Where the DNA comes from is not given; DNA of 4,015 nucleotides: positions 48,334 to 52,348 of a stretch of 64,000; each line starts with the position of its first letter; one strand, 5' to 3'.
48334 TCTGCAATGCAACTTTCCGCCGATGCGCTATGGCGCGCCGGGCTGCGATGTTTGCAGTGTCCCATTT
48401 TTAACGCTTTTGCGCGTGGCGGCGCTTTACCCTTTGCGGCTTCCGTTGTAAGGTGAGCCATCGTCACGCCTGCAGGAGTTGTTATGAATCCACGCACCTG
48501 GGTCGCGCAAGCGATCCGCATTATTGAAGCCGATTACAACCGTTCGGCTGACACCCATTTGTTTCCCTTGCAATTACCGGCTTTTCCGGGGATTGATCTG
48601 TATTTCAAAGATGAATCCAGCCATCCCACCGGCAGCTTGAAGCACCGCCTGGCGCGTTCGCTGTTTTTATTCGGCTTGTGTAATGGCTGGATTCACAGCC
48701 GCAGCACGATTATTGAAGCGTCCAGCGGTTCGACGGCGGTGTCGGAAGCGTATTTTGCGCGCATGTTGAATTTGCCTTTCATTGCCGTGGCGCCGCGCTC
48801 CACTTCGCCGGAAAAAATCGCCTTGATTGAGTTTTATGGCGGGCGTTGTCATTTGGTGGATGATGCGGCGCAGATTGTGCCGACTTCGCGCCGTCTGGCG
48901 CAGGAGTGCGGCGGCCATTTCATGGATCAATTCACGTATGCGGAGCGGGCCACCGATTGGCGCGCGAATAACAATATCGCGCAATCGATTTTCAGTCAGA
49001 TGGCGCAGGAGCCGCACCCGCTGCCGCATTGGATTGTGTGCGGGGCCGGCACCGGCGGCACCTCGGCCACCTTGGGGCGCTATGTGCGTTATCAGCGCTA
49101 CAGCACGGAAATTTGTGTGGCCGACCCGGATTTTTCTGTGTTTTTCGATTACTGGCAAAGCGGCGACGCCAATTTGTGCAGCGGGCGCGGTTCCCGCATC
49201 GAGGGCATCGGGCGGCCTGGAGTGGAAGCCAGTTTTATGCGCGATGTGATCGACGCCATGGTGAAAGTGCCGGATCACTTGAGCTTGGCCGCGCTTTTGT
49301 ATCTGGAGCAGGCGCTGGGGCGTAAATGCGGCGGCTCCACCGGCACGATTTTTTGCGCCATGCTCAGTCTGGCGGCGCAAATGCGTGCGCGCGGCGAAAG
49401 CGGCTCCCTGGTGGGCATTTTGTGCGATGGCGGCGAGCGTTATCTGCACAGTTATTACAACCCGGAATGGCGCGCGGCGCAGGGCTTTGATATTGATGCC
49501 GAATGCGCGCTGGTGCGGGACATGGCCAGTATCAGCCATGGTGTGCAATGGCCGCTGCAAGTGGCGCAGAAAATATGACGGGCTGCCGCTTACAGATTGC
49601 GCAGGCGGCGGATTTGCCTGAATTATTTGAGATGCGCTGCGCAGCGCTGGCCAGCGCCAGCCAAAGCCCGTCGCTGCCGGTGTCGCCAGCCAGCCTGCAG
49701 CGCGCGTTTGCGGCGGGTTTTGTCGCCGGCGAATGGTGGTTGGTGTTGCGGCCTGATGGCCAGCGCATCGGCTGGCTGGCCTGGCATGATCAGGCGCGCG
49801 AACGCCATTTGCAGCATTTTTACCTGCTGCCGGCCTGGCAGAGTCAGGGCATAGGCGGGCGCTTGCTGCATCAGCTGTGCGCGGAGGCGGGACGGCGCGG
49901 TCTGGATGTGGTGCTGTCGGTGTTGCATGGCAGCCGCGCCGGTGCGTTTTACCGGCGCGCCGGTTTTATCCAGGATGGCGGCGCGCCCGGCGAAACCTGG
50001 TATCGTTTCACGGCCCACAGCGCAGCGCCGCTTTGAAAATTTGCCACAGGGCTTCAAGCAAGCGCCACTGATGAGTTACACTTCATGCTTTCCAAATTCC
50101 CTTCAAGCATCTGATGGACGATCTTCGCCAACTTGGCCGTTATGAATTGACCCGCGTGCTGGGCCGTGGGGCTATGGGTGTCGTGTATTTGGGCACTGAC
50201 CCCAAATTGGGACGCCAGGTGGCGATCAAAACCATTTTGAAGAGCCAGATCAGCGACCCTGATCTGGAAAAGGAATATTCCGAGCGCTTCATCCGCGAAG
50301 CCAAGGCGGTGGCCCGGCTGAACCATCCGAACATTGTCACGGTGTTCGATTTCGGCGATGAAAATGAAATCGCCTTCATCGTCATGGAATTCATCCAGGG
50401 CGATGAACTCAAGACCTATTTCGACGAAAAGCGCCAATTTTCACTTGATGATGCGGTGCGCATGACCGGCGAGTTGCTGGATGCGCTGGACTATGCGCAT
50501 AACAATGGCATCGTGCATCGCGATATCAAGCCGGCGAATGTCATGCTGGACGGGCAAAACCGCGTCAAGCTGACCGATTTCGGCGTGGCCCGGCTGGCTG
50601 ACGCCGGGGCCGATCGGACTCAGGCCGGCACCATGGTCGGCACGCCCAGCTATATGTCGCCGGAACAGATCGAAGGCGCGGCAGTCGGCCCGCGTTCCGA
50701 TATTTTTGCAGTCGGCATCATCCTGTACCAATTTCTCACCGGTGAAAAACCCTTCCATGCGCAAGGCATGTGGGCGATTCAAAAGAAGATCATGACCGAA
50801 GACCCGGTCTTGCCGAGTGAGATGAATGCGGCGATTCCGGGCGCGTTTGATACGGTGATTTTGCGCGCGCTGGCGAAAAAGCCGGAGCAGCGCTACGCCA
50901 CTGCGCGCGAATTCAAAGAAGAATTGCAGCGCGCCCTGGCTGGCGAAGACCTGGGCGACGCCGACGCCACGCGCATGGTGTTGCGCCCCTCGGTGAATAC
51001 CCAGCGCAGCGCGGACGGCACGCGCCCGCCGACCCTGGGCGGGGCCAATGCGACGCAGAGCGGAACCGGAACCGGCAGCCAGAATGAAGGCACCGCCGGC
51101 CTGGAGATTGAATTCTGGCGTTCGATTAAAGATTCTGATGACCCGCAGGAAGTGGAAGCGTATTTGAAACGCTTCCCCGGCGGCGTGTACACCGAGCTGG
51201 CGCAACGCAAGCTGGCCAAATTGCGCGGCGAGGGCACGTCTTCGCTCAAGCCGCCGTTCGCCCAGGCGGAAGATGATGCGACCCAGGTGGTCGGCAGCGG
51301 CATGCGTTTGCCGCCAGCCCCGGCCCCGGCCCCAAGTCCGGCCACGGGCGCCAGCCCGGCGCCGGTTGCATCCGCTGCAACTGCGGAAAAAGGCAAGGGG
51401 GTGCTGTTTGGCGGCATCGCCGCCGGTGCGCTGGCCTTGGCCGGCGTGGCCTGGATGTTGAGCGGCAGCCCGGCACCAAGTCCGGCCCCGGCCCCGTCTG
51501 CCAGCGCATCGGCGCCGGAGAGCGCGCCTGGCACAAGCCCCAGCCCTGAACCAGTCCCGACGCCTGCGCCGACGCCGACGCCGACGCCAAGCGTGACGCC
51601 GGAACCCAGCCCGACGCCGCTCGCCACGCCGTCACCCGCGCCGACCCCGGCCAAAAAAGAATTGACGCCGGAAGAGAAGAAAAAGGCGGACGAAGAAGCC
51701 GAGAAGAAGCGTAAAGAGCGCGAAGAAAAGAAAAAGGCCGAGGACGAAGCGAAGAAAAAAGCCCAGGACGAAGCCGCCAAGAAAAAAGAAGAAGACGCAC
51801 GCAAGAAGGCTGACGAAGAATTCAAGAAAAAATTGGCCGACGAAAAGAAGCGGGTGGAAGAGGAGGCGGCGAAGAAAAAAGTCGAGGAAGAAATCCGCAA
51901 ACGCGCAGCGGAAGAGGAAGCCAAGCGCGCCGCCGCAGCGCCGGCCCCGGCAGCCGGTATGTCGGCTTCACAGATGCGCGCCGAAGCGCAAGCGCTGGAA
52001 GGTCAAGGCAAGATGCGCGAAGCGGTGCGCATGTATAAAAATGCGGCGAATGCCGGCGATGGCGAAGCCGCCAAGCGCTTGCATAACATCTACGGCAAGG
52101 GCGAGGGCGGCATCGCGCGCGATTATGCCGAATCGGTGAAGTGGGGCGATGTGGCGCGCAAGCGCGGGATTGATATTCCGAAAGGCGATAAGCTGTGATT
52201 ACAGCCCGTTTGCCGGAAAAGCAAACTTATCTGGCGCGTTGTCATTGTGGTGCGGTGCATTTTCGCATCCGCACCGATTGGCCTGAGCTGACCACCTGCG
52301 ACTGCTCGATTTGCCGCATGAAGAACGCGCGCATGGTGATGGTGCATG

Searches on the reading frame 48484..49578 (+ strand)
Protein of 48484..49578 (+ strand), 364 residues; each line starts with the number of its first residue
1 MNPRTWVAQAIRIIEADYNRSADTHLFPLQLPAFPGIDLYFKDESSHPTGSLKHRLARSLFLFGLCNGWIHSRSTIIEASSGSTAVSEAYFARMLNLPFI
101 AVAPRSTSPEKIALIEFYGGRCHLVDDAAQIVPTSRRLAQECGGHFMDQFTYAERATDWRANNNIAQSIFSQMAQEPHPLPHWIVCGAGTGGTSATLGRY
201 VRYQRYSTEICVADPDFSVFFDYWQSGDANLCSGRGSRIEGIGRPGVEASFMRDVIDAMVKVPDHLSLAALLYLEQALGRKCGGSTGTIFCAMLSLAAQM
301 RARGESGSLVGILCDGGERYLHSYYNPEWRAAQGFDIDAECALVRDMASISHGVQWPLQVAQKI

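Call 72: search_protein_families(library=pfam, proteins=[window:48484-49578:+], max_evalue=0.0001)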
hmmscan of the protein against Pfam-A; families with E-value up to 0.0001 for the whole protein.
window:48484-49578:+ (364 aa): 1 family
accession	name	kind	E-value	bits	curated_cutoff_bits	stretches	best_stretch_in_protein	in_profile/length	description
PF00291.31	PALP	-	2.8e-46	158.7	35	1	28-314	12-294/295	Pyridoxal-phosphate dependent enzyme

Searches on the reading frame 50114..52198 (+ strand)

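Call 72: search_protein_families(library=pfam, proteins=[window:50114-52198:+], max_evalue=0.0001)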
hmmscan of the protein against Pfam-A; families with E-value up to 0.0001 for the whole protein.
window:50114-52198:+ (694 aa): 4 families
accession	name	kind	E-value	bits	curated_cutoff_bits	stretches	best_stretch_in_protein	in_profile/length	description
PF00069.31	Pkinase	-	1.2e-58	199.1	31.7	1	10-263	1-254/263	Protein kinase domain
PF07714.23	PK_Tyr_Ser-Thr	-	3.1e-37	128.7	23.1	1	11-261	2-249/258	Protein tyrosine and serine/threonine kinase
PF03109.22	ABC1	-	1.4e-05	24.8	22.9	1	50-163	111-218/244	ABC1 atypical kinase-like domain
PF01636.29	APH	-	8e-05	22.9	23.2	0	108-167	147-205/239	Phosphotransferase enzyme family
